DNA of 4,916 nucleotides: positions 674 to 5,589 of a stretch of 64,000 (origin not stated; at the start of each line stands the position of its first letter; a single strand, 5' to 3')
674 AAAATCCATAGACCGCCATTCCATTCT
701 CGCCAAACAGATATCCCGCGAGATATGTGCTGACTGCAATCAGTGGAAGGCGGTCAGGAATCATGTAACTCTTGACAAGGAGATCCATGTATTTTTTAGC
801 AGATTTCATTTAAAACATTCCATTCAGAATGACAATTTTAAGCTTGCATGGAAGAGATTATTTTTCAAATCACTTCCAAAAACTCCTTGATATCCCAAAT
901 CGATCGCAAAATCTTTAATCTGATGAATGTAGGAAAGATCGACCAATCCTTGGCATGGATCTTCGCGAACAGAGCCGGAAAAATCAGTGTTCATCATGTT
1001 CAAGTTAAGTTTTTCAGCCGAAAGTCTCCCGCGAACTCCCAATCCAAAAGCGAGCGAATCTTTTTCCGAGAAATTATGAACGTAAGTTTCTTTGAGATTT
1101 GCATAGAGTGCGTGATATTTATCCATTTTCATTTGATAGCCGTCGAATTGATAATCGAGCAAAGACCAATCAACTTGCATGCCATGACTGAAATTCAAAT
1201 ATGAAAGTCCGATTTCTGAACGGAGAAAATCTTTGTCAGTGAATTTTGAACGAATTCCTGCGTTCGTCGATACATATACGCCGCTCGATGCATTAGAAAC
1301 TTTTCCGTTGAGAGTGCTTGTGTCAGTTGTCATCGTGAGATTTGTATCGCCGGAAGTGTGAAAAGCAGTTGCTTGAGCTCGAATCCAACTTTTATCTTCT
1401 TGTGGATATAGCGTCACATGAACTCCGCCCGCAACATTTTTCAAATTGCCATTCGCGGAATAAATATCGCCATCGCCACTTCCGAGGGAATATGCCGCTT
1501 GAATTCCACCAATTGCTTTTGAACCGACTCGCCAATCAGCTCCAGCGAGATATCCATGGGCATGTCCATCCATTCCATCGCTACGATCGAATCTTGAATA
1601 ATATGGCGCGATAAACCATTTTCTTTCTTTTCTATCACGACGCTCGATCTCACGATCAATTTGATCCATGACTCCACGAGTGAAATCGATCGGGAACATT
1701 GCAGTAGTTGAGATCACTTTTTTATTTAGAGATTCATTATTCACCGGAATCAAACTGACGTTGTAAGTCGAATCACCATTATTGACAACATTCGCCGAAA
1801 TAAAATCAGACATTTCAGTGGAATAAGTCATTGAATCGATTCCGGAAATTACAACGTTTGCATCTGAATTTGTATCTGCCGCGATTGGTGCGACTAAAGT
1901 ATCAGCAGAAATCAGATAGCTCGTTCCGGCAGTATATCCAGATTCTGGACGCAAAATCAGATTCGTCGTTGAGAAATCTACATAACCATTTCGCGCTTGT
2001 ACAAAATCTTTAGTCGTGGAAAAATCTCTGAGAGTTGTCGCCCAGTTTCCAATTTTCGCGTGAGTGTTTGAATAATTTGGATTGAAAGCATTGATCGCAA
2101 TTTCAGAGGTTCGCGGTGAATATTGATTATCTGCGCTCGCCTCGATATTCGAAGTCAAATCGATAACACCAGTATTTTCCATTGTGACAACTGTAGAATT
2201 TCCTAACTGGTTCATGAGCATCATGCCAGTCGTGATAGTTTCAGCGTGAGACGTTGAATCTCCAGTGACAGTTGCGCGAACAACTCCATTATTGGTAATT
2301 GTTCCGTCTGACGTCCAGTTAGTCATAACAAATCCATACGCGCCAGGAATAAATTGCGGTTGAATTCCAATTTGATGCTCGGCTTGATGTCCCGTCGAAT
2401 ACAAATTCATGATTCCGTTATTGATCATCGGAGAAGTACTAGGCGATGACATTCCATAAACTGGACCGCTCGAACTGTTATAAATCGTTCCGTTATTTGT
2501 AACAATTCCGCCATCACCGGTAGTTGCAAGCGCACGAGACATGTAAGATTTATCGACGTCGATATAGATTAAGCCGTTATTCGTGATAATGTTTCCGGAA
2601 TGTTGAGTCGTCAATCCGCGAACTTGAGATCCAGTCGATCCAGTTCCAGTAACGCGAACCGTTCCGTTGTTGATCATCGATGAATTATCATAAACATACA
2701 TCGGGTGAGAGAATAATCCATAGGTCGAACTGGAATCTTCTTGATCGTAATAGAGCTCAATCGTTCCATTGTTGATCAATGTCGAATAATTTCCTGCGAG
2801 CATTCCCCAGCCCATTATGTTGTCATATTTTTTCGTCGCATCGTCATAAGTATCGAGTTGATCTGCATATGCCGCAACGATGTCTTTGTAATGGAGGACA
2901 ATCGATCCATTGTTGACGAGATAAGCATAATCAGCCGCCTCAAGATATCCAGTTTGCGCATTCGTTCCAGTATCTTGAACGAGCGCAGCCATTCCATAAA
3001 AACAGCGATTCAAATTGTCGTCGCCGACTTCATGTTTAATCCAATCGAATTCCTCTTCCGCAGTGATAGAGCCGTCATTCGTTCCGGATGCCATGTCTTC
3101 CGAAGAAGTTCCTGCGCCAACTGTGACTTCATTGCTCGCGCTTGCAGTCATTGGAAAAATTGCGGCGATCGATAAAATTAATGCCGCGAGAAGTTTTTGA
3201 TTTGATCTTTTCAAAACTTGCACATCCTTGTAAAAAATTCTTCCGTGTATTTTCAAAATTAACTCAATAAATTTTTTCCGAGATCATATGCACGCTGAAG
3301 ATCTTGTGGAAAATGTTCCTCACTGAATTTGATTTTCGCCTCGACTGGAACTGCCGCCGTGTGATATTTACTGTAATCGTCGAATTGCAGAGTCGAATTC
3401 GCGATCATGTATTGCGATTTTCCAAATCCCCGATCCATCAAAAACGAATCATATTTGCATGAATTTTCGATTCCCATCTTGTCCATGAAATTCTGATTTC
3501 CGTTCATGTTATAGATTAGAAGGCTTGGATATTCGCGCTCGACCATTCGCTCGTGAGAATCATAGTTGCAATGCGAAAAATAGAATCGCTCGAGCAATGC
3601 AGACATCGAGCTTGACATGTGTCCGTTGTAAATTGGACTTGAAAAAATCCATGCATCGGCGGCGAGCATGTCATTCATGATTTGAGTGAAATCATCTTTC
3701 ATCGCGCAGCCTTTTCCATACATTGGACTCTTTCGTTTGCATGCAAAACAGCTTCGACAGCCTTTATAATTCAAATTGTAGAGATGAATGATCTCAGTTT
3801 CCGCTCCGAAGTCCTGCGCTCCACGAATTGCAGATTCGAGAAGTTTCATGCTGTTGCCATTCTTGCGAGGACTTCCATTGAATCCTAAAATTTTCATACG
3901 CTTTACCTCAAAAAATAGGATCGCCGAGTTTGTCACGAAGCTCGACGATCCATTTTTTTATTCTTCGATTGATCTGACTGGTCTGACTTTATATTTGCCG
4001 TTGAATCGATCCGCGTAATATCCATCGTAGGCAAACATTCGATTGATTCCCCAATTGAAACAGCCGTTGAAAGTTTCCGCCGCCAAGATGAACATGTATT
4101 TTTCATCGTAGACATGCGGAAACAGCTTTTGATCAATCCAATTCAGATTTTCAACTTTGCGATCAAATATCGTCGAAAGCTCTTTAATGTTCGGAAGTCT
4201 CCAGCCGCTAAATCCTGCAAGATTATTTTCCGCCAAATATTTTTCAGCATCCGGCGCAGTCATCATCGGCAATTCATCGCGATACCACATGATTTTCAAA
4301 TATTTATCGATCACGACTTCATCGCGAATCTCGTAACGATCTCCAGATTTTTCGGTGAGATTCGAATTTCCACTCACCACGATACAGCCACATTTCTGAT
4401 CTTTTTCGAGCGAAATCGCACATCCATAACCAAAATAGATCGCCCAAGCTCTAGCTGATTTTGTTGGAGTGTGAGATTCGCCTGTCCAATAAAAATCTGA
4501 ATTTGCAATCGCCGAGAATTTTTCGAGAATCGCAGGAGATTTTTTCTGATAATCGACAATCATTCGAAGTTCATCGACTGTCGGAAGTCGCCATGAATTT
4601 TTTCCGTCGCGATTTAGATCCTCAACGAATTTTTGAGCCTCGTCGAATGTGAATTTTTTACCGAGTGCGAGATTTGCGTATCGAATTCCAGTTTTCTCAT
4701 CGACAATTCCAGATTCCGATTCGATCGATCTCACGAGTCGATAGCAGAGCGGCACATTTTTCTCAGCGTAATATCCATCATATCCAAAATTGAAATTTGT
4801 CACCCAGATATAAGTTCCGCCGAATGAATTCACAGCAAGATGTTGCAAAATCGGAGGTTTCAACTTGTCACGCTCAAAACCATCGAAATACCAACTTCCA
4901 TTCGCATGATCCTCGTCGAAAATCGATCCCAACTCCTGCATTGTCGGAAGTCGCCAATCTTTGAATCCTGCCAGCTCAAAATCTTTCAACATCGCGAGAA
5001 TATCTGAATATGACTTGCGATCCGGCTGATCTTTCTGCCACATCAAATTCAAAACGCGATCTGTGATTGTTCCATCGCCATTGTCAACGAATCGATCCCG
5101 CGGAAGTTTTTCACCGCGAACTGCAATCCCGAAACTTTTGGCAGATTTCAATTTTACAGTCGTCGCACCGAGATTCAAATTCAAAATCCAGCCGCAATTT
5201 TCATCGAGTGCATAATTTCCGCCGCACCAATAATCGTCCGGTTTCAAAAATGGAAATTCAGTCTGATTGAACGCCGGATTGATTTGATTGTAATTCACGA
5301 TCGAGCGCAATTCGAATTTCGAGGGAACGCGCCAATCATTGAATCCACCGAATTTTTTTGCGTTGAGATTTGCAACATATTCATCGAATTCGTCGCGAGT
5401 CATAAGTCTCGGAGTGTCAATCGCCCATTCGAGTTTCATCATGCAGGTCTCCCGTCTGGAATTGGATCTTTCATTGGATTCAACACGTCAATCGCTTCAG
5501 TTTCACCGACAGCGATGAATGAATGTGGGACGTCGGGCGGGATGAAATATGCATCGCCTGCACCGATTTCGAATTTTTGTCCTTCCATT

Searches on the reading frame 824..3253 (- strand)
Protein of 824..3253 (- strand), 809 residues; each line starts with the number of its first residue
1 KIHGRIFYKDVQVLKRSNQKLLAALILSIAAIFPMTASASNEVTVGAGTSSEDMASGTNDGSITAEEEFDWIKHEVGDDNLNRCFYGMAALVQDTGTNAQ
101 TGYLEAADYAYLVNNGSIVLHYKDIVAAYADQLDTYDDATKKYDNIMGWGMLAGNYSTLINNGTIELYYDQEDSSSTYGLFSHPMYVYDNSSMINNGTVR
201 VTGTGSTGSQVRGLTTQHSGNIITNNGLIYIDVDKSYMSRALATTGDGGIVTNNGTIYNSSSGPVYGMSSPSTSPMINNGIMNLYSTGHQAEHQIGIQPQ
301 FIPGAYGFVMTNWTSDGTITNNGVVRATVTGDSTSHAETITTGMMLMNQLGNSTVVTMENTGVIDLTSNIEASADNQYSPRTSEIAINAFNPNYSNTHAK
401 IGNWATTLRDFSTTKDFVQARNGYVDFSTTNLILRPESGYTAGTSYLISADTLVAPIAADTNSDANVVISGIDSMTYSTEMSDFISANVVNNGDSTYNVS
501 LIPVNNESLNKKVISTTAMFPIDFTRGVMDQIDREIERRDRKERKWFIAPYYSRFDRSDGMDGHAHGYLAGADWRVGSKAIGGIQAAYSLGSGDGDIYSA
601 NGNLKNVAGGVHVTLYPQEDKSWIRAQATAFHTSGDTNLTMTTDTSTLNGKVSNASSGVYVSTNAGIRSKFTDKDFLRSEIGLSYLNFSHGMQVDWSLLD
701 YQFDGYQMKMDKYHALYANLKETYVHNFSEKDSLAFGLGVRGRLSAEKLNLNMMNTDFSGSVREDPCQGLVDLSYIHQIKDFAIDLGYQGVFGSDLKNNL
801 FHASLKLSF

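Call 61: search_protein_families(library=pfam, proteins=[window:824-3253:-])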
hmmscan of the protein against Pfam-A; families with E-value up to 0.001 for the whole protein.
window:824-3253:- (809 aa): 1 family
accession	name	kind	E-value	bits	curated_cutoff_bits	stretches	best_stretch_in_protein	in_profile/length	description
PF03797.25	Autotransporter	-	7.3e-10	39.5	26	1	552-689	7-148/255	Autotransporter beta-domain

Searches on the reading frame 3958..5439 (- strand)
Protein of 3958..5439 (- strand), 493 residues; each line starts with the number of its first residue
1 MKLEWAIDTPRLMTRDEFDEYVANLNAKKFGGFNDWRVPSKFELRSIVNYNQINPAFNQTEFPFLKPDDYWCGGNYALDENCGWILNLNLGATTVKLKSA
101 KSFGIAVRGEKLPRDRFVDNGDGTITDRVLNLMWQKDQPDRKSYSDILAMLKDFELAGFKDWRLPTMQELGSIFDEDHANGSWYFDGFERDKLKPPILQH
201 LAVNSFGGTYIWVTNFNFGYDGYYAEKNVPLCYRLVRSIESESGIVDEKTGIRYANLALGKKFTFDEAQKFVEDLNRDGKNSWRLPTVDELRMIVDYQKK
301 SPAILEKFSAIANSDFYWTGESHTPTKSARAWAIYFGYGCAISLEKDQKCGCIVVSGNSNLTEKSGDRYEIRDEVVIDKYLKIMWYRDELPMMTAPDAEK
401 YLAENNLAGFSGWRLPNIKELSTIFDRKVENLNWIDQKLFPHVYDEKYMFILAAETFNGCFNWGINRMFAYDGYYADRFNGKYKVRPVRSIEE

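Call 61: search_protein_families(library=pfam, proteins=[window:3958-5439:-])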
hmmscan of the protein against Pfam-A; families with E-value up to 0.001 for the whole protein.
window:3958-5439:- (493 aa): 1 family
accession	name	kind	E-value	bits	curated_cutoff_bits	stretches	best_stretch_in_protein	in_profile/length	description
PF07603.17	Lcl_C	-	1.9e-68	228.6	34.9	4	245-350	3-111/117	Lcl C-terminal domain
